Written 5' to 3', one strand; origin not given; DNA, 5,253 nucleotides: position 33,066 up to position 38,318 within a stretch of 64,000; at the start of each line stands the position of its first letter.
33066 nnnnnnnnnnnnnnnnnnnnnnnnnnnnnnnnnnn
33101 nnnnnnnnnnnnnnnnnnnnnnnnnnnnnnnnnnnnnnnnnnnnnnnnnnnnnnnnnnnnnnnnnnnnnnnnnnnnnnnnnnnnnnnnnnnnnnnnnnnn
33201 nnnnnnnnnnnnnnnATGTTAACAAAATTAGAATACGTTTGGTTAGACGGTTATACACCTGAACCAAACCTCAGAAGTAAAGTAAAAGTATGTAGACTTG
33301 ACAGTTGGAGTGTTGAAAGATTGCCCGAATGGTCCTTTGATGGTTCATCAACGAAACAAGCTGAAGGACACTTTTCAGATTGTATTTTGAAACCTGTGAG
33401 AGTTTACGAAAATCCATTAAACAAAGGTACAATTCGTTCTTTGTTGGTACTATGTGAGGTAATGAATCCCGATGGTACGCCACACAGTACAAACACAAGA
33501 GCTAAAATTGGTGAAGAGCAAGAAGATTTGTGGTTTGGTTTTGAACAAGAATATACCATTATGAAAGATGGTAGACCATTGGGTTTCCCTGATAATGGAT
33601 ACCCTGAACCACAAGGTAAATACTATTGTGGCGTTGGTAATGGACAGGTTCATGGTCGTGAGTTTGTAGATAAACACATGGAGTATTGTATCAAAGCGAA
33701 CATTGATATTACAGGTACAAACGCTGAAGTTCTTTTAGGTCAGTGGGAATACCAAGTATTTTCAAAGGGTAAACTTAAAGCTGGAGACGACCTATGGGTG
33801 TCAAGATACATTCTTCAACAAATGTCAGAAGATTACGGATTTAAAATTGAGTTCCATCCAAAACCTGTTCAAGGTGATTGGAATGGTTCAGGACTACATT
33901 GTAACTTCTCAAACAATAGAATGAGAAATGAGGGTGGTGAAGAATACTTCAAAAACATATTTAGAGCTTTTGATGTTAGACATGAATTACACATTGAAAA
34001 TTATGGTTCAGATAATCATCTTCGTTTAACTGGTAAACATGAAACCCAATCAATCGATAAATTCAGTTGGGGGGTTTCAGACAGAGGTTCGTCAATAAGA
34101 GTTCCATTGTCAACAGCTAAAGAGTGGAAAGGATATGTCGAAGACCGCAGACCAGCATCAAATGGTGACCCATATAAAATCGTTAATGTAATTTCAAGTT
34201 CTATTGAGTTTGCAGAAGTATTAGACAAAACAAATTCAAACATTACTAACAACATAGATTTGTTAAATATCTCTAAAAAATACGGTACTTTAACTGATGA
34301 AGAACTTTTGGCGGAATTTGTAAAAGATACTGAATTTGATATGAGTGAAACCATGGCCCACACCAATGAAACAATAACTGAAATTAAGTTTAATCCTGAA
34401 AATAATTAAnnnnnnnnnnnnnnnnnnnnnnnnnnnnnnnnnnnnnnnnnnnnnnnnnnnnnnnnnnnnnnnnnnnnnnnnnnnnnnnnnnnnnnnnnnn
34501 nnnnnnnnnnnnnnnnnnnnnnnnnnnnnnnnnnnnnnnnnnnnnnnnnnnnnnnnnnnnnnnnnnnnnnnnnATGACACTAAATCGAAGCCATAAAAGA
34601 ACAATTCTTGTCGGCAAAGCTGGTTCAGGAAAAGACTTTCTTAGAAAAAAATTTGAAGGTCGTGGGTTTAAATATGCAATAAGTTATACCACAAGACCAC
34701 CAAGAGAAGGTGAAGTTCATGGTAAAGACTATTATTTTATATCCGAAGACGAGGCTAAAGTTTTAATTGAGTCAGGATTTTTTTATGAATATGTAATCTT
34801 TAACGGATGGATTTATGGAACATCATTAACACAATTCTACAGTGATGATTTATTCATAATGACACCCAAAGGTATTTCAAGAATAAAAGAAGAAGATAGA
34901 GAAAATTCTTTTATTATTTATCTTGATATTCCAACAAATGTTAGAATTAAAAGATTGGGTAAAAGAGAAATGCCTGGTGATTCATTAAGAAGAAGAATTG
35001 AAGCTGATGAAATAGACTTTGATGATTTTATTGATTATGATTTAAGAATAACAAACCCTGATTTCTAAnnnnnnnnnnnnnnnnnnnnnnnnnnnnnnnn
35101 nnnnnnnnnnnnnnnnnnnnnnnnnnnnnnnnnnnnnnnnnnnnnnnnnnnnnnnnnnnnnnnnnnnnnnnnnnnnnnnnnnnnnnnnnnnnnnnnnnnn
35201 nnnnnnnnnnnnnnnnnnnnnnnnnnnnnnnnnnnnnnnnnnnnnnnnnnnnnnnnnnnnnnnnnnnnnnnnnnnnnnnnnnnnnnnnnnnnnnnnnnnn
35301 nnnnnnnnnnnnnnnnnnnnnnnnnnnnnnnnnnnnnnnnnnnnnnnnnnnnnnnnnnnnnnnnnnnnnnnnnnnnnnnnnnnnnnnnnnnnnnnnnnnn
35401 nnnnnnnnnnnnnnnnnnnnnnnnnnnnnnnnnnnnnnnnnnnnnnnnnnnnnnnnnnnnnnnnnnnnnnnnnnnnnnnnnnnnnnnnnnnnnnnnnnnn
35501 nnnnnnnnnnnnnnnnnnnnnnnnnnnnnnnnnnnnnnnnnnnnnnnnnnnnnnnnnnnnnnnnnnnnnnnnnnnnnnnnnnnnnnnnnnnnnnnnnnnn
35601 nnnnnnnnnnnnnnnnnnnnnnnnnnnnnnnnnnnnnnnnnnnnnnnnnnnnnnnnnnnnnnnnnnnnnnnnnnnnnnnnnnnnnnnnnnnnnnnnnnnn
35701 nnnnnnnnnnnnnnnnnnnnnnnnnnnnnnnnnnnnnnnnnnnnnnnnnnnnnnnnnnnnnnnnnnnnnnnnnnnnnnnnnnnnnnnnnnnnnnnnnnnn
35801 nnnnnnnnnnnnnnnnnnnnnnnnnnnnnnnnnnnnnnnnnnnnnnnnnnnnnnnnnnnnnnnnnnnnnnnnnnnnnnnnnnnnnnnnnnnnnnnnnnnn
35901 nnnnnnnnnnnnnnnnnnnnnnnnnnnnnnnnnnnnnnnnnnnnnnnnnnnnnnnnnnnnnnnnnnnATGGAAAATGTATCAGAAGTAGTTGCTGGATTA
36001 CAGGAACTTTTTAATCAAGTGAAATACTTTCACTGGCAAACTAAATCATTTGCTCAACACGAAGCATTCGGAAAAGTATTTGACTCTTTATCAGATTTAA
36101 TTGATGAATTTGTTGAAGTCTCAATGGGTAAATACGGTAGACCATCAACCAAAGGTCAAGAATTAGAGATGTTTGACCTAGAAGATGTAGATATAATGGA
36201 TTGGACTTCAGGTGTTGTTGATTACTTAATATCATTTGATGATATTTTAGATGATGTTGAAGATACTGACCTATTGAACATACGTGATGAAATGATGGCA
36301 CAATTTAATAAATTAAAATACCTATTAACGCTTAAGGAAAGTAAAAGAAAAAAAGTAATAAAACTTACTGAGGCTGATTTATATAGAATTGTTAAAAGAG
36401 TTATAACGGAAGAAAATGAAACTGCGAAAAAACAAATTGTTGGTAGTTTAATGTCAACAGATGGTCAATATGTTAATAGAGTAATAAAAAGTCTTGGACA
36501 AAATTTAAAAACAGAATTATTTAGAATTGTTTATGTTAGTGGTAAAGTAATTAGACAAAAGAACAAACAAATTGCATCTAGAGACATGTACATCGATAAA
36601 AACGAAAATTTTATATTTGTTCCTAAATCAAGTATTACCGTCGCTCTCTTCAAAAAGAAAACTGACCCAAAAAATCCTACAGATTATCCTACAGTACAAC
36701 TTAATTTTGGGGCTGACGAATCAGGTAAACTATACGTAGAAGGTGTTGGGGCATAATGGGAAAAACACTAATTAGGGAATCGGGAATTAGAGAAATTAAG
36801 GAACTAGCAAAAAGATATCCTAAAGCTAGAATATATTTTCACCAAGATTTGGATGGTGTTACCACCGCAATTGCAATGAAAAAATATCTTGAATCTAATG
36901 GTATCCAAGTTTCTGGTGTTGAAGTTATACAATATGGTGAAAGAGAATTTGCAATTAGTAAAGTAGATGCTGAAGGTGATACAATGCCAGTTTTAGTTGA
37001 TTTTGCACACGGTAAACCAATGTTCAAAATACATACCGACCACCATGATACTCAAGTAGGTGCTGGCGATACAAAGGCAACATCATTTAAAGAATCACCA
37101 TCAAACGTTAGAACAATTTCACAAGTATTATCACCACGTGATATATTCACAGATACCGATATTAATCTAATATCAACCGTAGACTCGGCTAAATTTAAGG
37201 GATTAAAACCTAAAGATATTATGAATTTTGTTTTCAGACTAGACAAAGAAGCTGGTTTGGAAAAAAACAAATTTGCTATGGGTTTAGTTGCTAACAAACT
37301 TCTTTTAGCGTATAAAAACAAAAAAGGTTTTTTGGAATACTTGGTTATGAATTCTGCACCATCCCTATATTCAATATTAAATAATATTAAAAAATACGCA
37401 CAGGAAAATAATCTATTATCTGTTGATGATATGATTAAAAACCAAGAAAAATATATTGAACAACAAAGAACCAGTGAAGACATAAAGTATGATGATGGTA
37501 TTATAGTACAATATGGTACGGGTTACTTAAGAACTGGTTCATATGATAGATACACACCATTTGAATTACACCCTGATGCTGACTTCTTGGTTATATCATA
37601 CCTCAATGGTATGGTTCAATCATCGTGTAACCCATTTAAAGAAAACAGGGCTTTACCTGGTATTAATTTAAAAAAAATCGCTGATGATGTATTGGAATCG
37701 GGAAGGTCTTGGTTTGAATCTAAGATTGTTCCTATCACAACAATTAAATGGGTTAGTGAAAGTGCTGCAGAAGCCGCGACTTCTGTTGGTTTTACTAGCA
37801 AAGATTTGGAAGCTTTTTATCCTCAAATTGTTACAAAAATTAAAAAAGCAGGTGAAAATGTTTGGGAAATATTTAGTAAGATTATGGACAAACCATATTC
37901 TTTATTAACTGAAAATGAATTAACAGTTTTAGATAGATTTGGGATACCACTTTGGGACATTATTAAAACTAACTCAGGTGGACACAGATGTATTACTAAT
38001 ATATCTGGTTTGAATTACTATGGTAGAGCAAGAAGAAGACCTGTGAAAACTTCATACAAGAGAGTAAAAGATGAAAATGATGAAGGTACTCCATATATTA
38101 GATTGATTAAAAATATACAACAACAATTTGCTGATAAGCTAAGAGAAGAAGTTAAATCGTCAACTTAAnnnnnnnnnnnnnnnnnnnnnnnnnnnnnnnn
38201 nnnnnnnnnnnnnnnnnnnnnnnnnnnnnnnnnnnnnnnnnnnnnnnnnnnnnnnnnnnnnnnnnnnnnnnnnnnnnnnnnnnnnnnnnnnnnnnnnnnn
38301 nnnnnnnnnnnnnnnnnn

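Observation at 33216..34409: Full-length eukaryote-type glutamine synthetase (GS-II) homologue in a phage, with an extra C-terminal tail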

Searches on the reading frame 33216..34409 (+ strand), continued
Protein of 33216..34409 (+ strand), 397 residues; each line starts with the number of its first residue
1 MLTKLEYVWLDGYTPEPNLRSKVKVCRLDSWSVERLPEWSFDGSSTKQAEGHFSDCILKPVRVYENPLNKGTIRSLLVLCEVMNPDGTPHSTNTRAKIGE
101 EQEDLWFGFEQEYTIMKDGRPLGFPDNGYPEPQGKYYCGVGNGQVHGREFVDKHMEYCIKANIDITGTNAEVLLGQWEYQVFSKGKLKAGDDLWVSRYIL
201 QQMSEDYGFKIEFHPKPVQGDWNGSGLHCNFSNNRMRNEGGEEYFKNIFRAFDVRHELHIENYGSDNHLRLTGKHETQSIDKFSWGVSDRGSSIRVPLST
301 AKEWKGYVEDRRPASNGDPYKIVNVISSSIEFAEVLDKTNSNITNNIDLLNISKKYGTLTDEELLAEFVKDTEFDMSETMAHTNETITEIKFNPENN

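Call 42: get_annotated_region(hit=H3, flank=3000)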
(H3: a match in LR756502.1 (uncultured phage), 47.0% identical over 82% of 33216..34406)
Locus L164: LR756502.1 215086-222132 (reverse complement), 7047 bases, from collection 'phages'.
description: uncultured phage genome assembly, chromosome: 1.
organism: uncultured phage (NCBI taxid 278008)
taxonomy: Viruses; environmental samples
host: -; source: metagenomic; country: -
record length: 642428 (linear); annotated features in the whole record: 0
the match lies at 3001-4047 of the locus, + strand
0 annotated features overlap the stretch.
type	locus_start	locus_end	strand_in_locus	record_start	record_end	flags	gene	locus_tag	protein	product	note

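Call 43: get_annotated_region(hit=H4, flank=3000)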
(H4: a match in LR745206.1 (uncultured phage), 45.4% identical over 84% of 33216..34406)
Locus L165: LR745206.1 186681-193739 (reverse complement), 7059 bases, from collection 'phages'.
description: uncultured phage genome assembly, chromosome: 1.
organism: uncultured phage (NCBI taxid 278008)
taxonomy: Viruses; environmental samples
host: -; source: metagenomic; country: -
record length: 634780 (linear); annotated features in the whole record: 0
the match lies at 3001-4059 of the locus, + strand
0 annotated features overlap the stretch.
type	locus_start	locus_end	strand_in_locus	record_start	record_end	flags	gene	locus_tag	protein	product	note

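Call 53: predict_structure(alignment_id=A2)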
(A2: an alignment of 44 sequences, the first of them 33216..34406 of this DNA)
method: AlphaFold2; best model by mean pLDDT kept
length: 397 residues; sequences in the alignment: 44
mean_pLDDT: 71.6   pTM: 0.74
mean pLDDT of the five models: 71.6, 71.1, 70.5, 70.3, 66.0
residues with pLDDT >= 90: 89; 70-90: 144; 50-70: 81; < 50: 83
segments of 3 or more residues with pLDDT < 50: 131-139, 216-223, 269-298, 355-359, 365-370, 372-376, 378-386
pLDDT, mean of each block of 10 residues (from residue 1): 92 65 90 90 65 77 95 94 87 84 88 84 63 47 71 93 80 74 92 94 92 61 65 84 78 77 63 40 31 38 70 70 89 81 56 47 49 47 46 48
secondary structure, 60 per line:
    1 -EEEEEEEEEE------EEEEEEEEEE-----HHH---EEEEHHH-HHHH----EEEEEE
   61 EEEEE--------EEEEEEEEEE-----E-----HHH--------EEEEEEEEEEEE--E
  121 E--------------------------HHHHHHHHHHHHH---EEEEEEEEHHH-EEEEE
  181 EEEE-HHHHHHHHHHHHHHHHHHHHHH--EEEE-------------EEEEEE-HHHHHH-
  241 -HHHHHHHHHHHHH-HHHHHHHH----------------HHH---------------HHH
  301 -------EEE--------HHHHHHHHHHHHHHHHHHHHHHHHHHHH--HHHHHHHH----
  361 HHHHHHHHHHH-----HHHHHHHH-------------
elements in order: E2-11 E18-27 E39-42 H47-50 E55-65 E74-83 E106-117 H148-160 E164-171 E176-184 H186-207 E210-213 E227-232 H234-239 H242-254 H256-263 E308-310 H319-346 H349-356 H361-371 H377-384

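Call 72: fold_search(model_id=the predicted structure, library=pdb)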
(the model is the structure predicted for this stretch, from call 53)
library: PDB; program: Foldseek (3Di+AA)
matches with E <= 10: 655; with E <= 0.001: 211
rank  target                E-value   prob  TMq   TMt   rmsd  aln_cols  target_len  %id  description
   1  4bax_A                5.2e-34  1.00  0.70  0.80   6.5       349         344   45  Crystal structure of glutamine synthetase from Streptomyces coelicolor (released 2013-03-27)
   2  4is4_A                1.1e-31  1.00  0.66  0.76   5.7       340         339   41  The glutamine synthetase from the dicotyledonous plant M. truncatula is a decamer (released 2014-04-09)
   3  7evt_H                1.2e-31  1.00  0.67  0.75   6.6       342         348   43  Crystal structure of the N-terminal degron-truncated human glutamine synthetase (released 2021-11-10)
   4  7cpr_C                2.7e-31  1.00  0.66  0.71   6.8       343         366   45  glutamine synthetase from Drosophila (released 2021-08-11)
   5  9c28_A                3.5e-31  1.00  0.66  0.71   6.5       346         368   43  Structure of endogenous Glutamine synthetase from rat model of Alzheimer's disease (released 2024-12-11)
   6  7evt_J                4.1e-31  1.00  0.67  0.76   6.4       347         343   41  Crystal structure of the N-terminal degron-truncated human glutamine synthetase (released 2021-11-10)
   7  2uu7_A                4.9e-31  1.00  0.67  0.71   6.6       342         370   43  Crystal structure of apo glutamine synthetase from dog (Canis familiaris) (released 2007-10-16)
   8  7cpr_E                5.9e-31  1.00  0.66  0.71   6.8       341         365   46  glutamine synthetase from Drosophila (released 2021-08-11)
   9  7evt_I                6.6e-31  1.00  0.66  0.76   6.4       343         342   42  Crystal structure of the N-terminal degron-truncated human glutamine synthetase (released 2021-11-10)
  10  8xlj_A                9.4e-31  1.00  0.66  0.71   6.6       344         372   44  Structure of the native glutamine synthetase in the adult cortex and hippocampus (released 2025-02-05)
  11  3fky_C                1.1e-30  1.00  0.68  0.78   6.4       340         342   47  Crystal structure of the glutamine synthetase Gln1deltaN18 from the yeast Saccharomyces cerevisiae (released 2009-10-06)
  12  2d3a_A                1.3e-30  1.00  0.66  0.74   6.5       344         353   44  Crystal Structure of the Maize Glutamine Synthetase complexed with ADP and Methionine sulfoximine Phosphate (released 2006-07-18)
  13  7evt_F                1.4e-30  1.00  0.67  0.77   5.1       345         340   40  Crystal structure of the N-terminal degron-truncated human glutamine synthetase (released 2021-11-10)
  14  7cpr_B                1.4e-30  1.00  0.66  0.72   6.7       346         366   44  glutamine synthetase from Drosophila (released 2021-08-11)
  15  9otp_B                1.4e-30  1.00  0.66  0.70   6.7       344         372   43  Human glutamine synthetase R298A decamer under turnover conditions (released 2025-07-02)
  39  3fky_A                7.7e-30  1.00  0.67  0.78   6.4       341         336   46  Crystal structure of the glutamine synthetase Gln1deltaN18 from the yeast Saccharomyces cerevisiae (released 2009-10-06)
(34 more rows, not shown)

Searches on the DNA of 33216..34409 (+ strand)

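Call 7: search_dna_similar(query=window:33216-34409:+, collection=phages, mode=near, max_rows=20)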
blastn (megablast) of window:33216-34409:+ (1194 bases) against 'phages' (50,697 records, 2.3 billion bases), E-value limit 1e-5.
No match.

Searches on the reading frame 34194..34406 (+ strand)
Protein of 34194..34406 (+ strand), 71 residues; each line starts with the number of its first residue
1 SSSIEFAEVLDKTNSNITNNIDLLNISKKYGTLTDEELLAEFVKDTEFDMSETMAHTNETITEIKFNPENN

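Call 27: find_homologous_proteins(query=window:34194-34406:+, max_evalue=0.01)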
Query seq(71 aa) (71 aa): 1 proteins with E <= 0.01 among 4 candidates.
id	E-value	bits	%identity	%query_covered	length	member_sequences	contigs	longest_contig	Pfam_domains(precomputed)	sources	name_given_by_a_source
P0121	1.2e-34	134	97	100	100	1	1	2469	-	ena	-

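Call 67: search_protein_representatives(protein=window:34218-34406:+)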
Query: 63 residues. Proteins with E-value up to 0.001 (for the whole library): 1; up to 1e-10: 0; up to 1e-30: 0. The best 1 are listed.
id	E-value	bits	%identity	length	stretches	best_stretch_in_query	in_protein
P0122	1.0e-04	38.3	41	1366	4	17-55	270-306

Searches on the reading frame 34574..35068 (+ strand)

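Call 32: search_protein_families(library=pfam, proteins=[window:34574-35068:+], max_evalue=0.01)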
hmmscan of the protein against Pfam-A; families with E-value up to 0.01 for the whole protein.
window:34574-35068:+ (164 aa): 1 family
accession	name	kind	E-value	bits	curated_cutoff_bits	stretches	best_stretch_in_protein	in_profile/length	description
PF00625.27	Guanylate_kin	-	7.7e-20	71.8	25.2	1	8-164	3-168/182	Guanylate kinase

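Call 74: search_protein_families(library=ncbifam, proteins=[window:34574-35065:+], max_evalue=0.001)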
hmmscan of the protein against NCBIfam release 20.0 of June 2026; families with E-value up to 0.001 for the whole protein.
window:34574-35065:+ (164 aa): 3 families
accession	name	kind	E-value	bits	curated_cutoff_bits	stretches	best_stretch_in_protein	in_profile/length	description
TIGR03263.1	guanyl_kin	equivalog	1.3e-21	77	160.45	1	10-164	4-167/180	guanylate kinase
NF011324.0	PRK14737.1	equivalog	4e-15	56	318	1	8-163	6-170/187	guanylate kinase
NF011325.0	PRK14738.1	equivalog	3.9e-10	39.3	263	1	10-87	16-95/206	guanylate kinase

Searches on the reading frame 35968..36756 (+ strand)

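Call 32: search_protein_families(library=pfam, proteins=[window:35968-36756:+], max_evalue=0.01)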
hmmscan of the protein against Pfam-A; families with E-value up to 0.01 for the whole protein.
window:35968-36756:+ (262 aa): 1 family
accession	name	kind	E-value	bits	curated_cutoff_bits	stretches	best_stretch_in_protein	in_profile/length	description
PF19174.5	DUF5856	-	9.2e-17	62.3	34.6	1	22-120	1-94/94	Family of unknown function (DUF5856)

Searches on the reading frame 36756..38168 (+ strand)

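Call 12: search_protein_families(library=pfam, proteins=[window:36756-38168:+], max_evalue=0.001)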
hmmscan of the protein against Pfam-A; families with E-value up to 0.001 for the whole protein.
window:36756-38168:+ (470 aa): 1 family
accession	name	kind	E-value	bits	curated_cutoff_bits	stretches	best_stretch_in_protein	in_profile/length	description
PF01368.27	DHH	-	0.00028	21.6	28.1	1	25-113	3-88/125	DHH family, N-terminal domain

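Call 13: search_protein_families(library=phrogs, proteins=[window:36756-38168:+], max_evalue=0.00001)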
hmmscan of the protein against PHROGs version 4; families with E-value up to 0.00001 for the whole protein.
window:36756-38168:+ (470 aa): 0 families

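Call 74: search_protein_families(library=ncbifam, proteins=[window:36756-38165:+], max_evalue=0.001)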
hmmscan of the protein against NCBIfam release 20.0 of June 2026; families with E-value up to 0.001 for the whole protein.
window:36756-38165:+ (470 aa): 1 family
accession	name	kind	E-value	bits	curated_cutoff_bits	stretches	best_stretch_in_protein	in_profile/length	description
TIGR00644.1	recJ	equivalog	0.0002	19.8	396.9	1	11-82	44-119/546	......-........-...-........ exonuclease RecJ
